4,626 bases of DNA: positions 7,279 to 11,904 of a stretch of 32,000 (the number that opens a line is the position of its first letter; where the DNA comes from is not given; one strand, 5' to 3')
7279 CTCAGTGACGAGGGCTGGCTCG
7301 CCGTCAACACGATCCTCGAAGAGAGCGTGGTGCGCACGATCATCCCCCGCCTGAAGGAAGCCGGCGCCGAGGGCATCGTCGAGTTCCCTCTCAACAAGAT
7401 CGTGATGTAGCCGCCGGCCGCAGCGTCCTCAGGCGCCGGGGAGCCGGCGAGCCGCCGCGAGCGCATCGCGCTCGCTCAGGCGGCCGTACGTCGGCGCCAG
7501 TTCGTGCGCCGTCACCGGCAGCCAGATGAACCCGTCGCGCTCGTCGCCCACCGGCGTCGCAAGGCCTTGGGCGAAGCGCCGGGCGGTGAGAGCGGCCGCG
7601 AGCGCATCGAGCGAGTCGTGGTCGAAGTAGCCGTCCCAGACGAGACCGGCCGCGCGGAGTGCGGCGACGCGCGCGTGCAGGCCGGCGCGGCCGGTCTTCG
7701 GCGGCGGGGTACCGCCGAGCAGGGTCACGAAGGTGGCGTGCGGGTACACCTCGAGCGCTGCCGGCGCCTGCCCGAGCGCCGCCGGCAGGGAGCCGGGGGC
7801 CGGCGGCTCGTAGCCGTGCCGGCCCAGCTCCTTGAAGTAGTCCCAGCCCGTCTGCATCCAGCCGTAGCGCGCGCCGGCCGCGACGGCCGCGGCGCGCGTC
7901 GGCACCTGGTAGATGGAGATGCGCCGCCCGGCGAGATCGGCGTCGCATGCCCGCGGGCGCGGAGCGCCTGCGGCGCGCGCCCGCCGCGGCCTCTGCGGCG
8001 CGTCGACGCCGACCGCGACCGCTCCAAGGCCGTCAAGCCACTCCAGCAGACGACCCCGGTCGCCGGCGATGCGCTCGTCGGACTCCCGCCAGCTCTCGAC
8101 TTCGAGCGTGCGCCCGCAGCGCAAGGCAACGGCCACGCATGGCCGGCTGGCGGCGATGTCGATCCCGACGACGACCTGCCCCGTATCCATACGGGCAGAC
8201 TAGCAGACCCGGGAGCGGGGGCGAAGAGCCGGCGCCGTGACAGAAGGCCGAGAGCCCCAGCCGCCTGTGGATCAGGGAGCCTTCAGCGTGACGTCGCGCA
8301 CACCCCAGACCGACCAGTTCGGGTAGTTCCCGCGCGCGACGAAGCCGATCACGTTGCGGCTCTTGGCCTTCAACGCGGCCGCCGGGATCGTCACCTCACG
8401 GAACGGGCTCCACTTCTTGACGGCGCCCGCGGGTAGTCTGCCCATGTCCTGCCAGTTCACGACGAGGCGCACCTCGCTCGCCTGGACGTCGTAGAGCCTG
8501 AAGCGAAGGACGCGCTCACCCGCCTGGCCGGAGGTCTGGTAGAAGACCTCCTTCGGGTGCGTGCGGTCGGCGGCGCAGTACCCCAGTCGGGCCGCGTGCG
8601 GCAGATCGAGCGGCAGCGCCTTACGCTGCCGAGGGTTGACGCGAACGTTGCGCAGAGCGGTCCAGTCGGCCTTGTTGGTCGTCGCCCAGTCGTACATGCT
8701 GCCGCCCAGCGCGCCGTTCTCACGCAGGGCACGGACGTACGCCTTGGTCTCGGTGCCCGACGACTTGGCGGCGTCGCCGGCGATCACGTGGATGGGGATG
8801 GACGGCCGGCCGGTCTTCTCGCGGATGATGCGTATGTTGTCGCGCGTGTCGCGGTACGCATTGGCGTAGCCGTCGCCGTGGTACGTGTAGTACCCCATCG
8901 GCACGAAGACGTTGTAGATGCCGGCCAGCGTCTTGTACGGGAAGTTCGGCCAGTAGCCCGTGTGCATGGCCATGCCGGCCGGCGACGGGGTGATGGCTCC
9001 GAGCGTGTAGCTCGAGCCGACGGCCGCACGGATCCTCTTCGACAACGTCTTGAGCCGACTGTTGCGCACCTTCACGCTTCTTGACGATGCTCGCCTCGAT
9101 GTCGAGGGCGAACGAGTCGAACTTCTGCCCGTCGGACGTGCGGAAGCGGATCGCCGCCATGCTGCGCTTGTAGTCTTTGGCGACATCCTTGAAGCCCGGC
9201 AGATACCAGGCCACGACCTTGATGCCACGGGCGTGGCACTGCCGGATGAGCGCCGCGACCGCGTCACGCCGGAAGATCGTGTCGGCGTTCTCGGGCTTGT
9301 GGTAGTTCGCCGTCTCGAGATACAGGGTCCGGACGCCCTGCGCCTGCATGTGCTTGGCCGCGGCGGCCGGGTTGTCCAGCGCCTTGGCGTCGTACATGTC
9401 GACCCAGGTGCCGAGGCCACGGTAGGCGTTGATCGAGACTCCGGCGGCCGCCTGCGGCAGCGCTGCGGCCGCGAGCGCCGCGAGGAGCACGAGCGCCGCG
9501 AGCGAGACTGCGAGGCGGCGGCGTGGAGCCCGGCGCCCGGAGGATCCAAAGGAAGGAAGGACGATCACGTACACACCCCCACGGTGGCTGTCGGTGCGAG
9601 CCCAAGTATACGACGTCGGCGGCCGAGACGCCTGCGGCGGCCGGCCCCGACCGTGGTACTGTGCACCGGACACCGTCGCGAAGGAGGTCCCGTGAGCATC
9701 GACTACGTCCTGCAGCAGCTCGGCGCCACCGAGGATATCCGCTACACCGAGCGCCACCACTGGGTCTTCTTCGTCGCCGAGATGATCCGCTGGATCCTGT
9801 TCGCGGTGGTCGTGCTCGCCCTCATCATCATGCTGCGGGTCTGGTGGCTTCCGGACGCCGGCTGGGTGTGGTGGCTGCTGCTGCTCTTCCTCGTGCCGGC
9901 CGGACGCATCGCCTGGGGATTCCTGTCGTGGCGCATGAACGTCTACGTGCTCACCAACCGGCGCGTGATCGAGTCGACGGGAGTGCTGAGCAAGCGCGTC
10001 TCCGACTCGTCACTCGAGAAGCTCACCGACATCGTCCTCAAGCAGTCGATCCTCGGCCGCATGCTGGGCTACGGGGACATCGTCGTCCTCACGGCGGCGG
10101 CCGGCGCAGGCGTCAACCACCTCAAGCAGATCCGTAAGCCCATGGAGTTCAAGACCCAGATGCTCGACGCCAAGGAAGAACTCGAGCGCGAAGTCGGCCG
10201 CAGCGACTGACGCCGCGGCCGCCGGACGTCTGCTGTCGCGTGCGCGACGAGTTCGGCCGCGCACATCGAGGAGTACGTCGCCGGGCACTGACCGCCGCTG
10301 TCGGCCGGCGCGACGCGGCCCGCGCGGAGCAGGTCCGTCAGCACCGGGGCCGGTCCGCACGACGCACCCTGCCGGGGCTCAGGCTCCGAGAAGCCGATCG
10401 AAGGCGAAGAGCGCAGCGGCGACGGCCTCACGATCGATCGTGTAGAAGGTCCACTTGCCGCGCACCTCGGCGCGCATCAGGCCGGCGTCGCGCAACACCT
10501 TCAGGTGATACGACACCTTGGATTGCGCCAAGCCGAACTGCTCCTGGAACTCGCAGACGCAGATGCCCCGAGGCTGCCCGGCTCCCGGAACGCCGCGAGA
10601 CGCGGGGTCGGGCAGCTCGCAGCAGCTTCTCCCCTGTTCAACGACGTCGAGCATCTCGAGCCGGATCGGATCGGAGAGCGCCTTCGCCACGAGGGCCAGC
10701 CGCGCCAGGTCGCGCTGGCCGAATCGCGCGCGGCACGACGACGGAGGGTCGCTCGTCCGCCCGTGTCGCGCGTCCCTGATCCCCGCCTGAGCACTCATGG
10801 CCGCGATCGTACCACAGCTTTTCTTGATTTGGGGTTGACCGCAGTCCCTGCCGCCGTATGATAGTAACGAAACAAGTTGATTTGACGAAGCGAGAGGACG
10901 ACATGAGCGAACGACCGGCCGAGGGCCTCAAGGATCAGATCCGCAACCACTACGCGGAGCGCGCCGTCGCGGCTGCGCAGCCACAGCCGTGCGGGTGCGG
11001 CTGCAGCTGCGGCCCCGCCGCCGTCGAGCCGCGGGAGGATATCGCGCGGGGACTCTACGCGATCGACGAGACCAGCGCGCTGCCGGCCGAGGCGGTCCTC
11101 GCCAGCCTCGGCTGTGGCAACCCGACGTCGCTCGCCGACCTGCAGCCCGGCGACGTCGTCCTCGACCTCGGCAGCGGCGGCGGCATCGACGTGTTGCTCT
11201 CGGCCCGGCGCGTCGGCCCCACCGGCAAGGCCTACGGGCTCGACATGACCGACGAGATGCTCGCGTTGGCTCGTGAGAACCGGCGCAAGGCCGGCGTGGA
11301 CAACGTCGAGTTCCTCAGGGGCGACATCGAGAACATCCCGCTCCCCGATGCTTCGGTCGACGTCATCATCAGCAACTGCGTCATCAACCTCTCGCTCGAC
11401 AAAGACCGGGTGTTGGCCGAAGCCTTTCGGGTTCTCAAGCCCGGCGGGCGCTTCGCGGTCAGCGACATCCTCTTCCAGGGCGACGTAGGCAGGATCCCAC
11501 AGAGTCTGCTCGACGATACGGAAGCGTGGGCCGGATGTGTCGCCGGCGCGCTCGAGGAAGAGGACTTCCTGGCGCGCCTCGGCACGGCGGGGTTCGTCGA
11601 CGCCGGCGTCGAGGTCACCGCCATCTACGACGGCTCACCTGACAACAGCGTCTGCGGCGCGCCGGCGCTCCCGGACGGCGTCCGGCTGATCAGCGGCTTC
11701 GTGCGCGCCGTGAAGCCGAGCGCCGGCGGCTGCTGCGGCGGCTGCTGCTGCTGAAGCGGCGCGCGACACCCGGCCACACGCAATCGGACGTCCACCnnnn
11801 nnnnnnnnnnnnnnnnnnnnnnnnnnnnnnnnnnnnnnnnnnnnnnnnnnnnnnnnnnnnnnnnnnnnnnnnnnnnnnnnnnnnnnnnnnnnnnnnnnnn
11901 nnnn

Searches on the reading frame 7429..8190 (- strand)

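Call 66: search_protein_families(library=pfam, proteins=[window:7429-8190:-], max_evalue=0.0001)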
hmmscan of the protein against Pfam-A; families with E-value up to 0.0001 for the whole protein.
window:7429-8190:- (253 aa): 1 family
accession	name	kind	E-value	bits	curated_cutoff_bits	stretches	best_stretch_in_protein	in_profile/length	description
PF04250.19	DUF429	-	1.2e-15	58.2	23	1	9-216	1-210/214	Protein of unknown function (DUF429)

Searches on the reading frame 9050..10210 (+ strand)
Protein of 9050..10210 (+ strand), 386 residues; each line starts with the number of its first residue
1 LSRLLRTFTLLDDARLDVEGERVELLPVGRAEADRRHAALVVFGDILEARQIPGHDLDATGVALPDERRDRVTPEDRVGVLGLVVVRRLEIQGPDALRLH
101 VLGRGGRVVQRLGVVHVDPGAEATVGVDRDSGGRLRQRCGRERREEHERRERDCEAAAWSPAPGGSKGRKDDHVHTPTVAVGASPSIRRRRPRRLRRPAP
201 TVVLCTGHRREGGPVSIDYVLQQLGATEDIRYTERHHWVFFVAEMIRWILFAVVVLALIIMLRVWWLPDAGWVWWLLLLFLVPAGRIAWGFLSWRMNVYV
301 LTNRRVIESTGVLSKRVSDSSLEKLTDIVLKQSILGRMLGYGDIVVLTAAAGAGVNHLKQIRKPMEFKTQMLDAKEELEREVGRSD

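Call 66: search_protein_families(library=pfam, proteins=[window:9050-10210:+], max_evalue=0.0001)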
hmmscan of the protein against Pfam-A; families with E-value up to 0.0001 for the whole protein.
window:9050-10210:+ (386 aa): 1 family
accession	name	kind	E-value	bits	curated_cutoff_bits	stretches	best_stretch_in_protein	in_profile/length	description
PF03703.20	bPH_2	-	1.1e-12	48.4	22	1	294-353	1-60/78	Bacterial PH domain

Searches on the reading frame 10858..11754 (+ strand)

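Call 66: search_protein_families(library=pfam, proteins=[window:10858-11754:+], max_evalue=0.0001)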
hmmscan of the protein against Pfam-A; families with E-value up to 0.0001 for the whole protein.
window:10858-11754:+ (298 aa): 12 families
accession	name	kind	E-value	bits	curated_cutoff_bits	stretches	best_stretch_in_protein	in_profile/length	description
PF13847.12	Methyltransf_31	-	1.5e-34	119.2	27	1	97-228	3-132/145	Methyltransferase domain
PF08241.18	Methyltransf_11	-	2.3e-23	83.1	21.2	1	102-200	1-94/95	Methyltransferase domain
PF13649.12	Methyltransf_25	-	4.6e-23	82.2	27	1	101-197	1-97/97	Methyltransferase domain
PF01209.24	Ubie_methyltran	-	3.3e-17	63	20.1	1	96-201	46-151/233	ubiE/COQ5 methyltransferase family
PF08242.18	Methyltransf_12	-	7.3e-13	49.5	30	1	102-199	1-98/98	Methyltransferase domain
PF13489.12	Methyltransf_23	-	1.2e-08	35.3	27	1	95-205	20-120/164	Methyltransferase domain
PF01135.25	PCMT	-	6.2e-08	33.1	20.3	1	91-171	67-147/210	Protein-L-isoaspartate(D-aspartate) O-methyltransferase (PCMT)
PF06325.19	PrmA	-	1.6e-07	31.5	22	1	95-205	159-262/296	Ribosomal protein L11 methyltransferase (PrmA)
PF05175.20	MTS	-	1.5e-06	28.4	23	1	99-200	33-137/170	Methyltransferase small domain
PF05148.21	Methyltransf_8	-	3e-06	27.7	27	1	154-204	110-159/219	Hypothetical methyltransferase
PF01170.24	UPF0020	-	4.1e-06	27.1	22.3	1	122-173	76-128/197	RMKL-like, methyltransferase domain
PF20922.3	Anamorsin_N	-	4.8e-05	23.6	27.1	1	156-205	41-91/163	Anamorsin, N-terminal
